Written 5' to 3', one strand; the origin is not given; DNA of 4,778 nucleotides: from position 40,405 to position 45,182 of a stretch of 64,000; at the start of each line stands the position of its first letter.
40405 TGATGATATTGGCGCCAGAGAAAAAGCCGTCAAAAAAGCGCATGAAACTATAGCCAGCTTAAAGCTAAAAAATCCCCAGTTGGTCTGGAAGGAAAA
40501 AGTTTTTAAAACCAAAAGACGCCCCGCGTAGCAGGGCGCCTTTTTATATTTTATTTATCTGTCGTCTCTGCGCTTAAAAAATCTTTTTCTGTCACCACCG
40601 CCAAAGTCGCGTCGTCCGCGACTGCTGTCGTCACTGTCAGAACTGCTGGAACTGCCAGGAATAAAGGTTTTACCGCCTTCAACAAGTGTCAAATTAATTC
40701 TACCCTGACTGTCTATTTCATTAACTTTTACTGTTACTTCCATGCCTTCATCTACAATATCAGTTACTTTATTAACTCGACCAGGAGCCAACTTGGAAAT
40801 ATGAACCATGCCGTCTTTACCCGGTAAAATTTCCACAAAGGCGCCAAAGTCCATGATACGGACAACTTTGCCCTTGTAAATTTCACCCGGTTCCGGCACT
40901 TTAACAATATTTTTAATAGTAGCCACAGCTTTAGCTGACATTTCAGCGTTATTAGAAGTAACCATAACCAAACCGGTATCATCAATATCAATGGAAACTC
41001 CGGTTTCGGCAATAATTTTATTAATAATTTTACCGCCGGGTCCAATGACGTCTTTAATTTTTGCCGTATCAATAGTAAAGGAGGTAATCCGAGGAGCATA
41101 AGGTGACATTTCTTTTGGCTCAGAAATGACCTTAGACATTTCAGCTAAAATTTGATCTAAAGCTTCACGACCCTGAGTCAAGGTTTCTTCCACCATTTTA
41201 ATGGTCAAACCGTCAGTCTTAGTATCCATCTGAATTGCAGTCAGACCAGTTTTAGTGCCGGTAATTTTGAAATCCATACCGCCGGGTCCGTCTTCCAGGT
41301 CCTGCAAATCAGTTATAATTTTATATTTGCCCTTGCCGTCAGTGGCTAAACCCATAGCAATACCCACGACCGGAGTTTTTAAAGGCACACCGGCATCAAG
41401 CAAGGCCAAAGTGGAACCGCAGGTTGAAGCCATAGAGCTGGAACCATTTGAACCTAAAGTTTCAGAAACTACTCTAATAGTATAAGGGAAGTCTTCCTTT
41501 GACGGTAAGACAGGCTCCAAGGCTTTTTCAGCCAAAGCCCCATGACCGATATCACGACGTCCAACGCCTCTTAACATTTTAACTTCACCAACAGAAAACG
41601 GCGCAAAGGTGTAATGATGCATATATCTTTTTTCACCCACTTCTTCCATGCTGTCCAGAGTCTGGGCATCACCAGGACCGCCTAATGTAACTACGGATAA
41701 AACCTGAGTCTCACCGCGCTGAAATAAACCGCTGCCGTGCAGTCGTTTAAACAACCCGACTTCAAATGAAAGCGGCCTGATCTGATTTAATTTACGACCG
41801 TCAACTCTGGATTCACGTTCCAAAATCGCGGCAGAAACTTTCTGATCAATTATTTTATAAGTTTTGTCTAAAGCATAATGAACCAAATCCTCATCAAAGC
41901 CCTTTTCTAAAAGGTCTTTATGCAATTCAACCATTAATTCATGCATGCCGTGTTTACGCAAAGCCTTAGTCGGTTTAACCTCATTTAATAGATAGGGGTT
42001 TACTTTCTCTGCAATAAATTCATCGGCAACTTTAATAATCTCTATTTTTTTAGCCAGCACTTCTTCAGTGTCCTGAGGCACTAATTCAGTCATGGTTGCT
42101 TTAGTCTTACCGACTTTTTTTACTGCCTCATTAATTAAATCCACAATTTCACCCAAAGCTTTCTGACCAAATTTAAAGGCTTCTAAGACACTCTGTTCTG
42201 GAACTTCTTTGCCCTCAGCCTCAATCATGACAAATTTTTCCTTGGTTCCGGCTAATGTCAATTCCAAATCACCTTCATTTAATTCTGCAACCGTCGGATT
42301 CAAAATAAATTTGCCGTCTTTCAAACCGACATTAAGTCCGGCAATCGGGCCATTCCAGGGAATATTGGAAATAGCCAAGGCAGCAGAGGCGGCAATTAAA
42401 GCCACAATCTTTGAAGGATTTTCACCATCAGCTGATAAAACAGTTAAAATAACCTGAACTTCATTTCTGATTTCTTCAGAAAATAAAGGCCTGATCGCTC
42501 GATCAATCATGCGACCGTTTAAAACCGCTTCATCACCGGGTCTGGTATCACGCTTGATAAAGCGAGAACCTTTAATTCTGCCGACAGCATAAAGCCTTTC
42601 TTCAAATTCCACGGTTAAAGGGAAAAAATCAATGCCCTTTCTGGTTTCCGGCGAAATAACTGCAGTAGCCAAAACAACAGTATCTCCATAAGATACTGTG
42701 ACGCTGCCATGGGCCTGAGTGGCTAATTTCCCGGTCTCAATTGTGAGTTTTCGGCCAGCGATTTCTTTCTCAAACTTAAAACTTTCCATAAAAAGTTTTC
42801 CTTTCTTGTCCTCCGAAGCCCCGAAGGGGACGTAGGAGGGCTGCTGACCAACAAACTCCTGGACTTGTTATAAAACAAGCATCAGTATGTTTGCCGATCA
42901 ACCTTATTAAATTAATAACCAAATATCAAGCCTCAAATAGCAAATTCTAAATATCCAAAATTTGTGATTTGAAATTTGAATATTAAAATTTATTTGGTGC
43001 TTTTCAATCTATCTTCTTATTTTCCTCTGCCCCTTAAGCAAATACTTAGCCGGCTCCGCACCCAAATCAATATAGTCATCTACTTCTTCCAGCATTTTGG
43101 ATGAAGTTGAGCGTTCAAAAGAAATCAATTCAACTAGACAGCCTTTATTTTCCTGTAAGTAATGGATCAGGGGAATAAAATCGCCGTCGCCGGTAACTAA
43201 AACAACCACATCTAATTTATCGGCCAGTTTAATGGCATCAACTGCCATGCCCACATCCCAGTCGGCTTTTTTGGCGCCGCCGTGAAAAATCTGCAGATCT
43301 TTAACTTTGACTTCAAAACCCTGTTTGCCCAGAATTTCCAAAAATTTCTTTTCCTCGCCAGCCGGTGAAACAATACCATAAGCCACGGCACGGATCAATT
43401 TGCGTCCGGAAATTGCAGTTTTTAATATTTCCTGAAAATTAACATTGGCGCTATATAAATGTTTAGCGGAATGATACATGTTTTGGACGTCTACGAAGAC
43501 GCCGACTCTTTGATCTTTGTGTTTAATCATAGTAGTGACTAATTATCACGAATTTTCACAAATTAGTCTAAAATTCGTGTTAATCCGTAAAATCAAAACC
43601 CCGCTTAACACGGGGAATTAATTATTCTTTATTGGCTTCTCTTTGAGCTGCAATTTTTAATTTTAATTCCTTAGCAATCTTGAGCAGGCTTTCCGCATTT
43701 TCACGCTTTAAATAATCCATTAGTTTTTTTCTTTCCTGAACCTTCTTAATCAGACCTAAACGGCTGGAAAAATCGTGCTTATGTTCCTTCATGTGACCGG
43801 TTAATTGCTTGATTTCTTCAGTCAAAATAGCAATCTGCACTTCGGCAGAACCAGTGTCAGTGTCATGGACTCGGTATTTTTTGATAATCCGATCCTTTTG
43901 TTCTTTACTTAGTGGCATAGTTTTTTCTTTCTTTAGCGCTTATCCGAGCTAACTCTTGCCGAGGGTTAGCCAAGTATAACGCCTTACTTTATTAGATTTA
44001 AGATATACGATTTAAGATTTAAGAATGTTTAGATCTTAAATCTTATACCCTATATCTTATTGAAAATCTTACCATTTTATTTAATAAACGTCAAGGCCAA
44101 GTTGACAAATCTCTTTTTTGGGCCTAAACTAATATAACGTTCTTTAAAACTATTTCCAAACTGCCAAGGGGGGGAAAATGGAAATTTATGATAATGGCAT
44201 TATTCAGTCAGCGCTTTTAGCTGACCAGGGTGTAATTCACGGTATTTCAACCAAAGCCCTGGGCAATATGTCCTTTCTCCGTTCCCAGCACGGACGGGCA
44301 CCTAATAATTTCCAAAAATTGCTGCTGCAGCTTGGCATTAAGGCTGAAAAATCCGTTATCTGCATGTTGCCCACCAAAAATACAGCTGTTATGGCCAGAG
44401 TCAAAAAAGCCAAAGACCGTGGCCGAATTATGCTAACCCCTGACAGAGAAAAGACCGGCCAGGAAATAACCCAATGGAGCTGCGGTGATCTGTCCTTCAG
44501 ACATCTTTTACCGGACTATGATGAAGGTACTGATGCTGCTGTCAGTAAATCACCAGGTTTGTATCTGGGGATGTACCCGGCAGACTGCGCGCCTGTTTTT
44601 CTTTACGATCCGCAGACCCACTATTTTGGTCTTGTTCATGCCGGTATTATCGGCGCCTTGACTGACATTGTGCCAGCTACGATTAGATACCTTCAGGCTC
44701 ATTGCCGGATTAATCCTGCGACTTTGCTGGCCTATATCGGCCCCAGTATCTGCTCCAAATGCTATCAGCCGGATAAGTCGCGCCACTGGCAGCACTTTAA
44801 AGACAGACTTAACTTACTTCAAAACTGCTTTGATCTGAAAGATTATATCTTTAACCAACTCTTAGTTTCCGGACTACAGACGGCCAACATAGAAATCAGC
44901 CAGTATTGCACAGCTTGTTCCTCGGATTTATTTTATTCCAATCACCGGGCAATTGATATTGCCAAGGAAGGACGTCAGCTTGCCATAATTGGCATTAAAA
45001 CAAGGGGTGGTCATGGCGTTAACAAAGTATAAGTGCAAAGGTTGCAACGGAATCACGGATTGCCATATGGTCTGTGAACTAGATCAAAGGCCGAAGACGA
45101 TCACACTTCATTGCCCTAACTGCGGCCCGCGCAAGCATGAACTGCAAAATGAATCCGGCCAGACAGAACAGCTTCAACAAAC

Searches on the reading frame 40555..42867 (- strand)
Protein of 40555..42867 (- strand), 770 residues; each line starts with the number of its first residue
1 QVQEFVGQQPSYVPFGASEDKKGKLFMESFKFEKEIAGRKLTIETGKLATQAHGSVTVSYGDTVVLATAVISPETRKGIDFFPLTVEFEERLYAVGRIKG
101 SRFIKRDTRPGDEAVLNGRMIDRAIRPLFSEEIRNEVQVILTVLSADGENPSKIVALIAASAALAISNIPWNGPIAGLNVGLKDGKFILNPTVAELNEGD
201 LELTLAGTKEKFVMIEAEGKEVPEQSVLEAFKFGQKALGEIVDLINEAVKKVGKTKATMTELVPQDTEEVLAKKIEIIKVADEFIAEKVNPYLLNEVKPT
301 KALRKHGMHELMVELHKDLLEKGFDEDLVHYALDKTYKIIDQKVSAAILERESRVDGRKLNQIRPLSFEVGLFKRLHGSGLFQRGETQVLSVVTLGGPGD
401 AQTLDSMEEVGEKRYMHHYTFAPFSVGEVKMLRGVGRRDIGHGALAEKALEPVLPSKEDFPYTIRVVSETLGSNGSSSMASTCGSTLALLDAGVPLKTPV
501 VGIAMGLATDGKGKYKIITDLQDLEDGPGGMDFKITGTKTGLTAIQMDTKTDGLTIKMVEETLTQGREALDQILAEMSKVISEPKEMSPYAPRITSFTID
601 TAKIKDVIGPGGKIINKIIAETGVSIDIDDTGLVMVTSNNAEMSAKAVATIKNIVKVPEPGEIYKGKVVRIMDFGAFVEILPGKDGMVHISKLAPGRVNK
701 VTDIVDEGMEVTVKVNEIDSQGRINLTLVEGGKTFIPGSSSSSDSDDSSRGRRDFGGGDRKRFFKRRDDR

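Call 14: search_protein_families(library=pfam, proteins=[window:40555-42867:-])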
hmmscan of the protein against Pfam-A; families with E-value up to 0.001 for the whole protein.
window:40555-42867:- (770 aa): 4 families
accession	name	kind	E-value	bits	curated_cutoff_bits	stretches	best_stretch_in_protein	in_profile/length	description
PF01138.27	RNase_PH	-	1.2e-55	187.8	25.5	2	38-170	2-130/130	3' exoribonuclease family, domain 1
PF03725.20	RNase_PH_C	-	1.9e-16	60.2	20.8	1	173-237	1-67/67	3' exoribonuclease family, domain 2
PF00575.29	S1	-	9.6e-16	58.4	22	1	658-727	2-72/74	S1 RNA binding domain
PF00013.35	KH_1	-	5.6e-09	36.1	21.5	1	596-652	3-65/66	KH domain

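Call 64: find_encoding_contigs(protein=window:40555-42789:-, flank=10000, max_places=10)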
Protein window:40555-42789:- (744 aa): no gene with exactly this product is on record in the collection.

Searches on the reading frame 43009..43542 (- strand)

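Call 68: search_protein_families(library=pfam, proteins=[window:43009-43542:-], max_evalue=0.001)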
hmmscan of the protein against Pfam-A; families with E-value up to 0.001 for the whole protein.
window:43009-43542:- (177 aa): 1 family
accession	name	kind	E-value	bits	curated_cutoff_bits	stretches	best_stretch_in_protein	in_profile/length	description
PF01936.24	NYN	-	8.8e-35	120.8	24.2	1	12-160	1-144/145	NYN domain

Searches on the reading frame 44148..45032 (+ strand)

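Call 14: search_protein_families(library=pfam, proteins=[window:44148-45032:+])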
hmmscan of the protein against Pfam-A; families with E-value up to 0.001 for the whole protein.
window:44148-45032:+ (294 aa): 1 family
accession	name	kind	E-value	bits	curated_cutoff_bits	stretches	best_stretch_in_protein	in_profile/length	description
PF02578.20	Cu-oxidase_4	-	1.3e-35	123.4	22.9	1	125-281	75-237/238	Multi-copper polyphenol oxidoreductase laccase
